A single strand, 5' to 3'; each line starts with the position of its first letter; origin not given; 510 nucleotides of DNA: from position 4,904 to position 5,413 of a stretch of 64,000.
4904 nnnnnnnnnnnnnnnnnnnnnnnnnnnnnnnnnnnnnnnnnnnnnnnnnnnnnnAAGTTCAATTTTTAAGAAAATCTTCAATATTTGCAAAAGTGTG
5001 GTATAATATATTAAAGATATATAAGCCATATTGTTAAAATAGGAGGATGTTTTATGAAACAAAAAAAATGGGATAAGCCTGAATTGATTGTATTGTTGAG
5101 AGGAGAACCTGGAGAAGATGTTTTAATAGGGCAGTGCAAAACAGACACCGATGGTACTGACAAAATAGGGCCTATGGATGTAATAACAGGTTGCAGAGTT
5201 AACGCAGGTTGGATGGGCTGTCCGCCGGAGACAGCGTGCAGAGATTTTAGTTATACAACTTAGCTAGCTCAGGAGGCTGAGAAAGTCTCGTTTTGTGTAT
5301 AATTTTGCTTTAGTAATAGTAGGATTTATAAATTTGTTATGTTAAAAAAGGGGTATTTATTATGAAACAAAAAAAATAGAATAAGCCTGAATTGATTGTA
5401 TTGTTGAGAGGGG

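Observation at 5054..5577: Two paralogous precursor peptides with a PqqA-like leader. The second has a TGG to TAG change at codon 6.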

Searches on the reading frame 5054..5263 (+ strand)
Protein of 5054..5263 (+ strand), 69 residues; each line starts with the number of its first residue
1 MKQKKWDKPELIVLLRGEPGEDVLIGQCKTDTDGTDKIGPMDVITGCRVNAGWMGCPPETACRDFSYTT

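Call 7: search_protein_families(library=pfam, proteins=[window:5054-5263:+], max_evalue=0.01)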
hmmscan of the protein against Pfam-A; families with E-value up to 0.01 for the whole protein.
window:5054-5263:+ (69 aa): 0 families

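Call 8: search_protein_families(library=ncbifam, proteins=[window:5054-5263:+], max_evalue=0.01)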
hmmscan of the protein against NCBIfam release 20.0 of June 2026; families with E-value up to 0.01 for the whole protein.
window:5054-5263:+ (69 aa): 0 families

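Call 11: find_encoding_contigs(protein=window:5054-5263:+, flank=6000, max_places=10)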
Protein window:5054-5263:+ (69 aa): no gene with exactly this product is on record in the collection.

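Call 13: find_homologous_proteins(query=window:5054-5263:+, max_evalue=1)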
Query window:5054-5263:+ (69 aa): 1 proteins with E <= 1 among 1 candidates.
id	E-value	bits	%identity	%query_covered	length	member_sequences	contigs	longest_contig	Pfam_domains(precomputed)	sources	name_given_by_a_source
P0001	2.6e-42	160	100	100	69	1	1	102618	-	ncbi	ncbi:MAG: hypothetical protein ABH848_05350 [Candidatus Omnitrophota bacterium]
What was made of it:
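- Tried and rejected: Word-index protein search with A: returned only A itself (call 13).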

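Call 21: search_protein_representatives(alignment_id=A2)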
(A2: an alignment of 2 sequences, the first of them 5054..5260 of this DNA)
Query: 2 sequences, 73 profile positions. Proteins with E-value up to 0.001 (for the whole library): 84; up to 1e-10: 2; up to 1e-30: 1. The best 84 are listed.
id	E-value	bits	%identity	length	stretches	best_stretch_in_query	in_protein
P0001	7.5e-39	147.7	-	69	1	1-71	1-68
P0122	2.8e-27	110.6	-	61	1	11-73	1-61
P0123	2.2e-06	43.7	-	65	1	1-58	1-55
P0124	5.7e-06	42.3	-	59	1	3-62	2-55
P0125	6.9e-06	42.1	-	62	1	3-65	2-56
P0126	7.8e-06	41.9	-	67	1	1-66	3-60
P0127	7.8e-06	41.9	-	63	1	1-67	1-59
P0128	1.5e-05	41.0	-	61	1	1-66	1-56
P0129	2.0e-05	40.6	-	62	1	3-61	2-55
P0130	2.2e-05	40.4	-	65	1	3-65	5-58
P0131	2.6e-05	40.2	-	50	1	3-47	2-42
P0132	2.8e-05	40.1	-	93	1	3-37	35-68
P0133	2.9e-05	40.1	-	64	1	3-61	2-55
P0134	3.3e-05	39.9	-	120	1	1-65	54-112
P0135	3.4e-05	39.8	-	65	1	2-51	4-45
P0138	4.7e-05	39.4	-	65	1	1-60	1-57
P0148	1.2e-04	38.1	-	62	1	3-51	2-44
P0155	2.1e-04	37.3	-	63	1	1-29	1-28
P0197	7.7e-04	35.5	-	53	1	1-30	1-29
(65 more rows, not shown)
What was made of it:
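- A profile of A plus B finds 84 proteins at E <= 1e-3 among 1.84 billion representatives (call 21).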

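Call 23: search_protein_families(library=ncbifam, proteins=[window:5054-5263:+, P0123, P0128, P0138, P0148], max_evalue=10)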
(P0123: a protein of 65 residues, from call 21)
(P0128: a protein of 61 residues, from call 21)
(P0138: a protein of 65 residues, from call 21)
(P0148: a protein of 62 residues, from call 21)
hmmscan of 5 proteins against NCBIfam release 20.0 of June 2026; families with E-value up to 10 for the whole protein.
window:5054-5263:+ (69 aa): 0 families

P0123 (65 aa): 1 family
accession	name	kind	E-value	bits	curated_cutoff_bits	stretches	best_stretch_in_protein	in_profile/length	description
NF033524.1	lasso_PadeA_fam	subfamily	0.35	10.6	27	1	3-13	1-11/30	paeninodin family lasso peptide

P0128 (61 aa): 0 families

P0138 (65 aa): 0 families

P0148 (62 aa): 1 family
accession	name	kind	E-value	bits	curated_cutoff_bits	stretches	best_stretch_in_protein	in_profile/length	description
NF033524.1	lasso_PadeA_fam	subfamily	0.11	12.3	27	1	2-12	1-11/30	paeninodin family lasso peptide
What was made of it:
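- Closest known: Paeninodin / pseudomycoidin-type lasso peptide clusters. Same: The only database hit of family members, and a faint one, is the paeninodin leader model (E 0.1-0.35, call 23).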

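Call 27: list_cluster_members(proteins=[P0122, P0001])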
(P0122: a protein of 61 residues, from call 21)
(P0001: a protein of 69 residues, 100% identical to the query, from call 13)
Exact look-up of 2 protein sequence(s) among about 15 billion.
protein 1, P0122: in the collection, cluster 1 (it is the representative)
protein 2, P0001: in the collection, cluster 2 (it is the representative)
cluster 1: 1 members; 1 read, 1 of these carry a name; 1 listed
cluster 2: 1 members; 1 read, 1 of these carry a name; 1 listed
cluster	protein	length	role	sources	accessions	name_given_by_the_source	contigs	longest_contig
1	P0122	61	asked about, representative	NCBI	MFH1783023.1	MAG: hypothetical protein ABH848_05355 [Candidatus Omnitrophota bacterium]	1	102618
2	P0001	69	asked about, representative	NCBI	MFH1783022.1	MAG: hypothetical protein ABH848_05350 [Candidatus Omnitrophota bacterium]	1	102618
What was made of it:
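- Tried and rejected: 90% clusters of A and B: each has a single member (call 27).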

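Call 55: search_protein_families(library=pfam, proteins=[window:5054-5263:+, P0123, P0128, P0138, P0148, P0155, P0197], max_evalue=10)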
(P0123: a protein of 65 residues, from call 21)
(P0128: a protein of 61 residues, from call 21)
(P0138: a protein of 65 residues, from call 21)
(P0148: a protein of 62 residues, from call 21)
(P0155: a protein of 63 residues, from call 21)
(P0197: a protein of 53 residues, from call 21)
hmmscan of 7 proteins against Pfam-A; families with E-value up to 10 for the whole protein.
window:5054-5263:+ (69 aa): 0 families

P0123 (65 aa): 0 families

P0128 (61 aa): 0 families

P0138 (65 aa): 0 families

P0148 (62 aa): 1 family
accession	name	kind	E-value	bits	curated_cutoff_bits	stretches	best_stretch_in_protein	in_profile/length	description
PF22841.2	CATSPERE_NTD1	-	0.15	12.6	27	1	4-45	43-83/89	CATSPERE first N-terminal domain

P0155 (63 aa): 0 families

P0197 (53 aa): 0 families
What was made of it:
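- On PqqA precursor / PQQ pathway: No NCBIfam or Pfam hit for A, for B with Trp restored, or for six relatives, even at E <= 10 (calls 23, 55).
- Closest known: PqqA / PqqD / PqqE. Different: No PqqA model matches A, B or their relatives (calls 23, 55).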
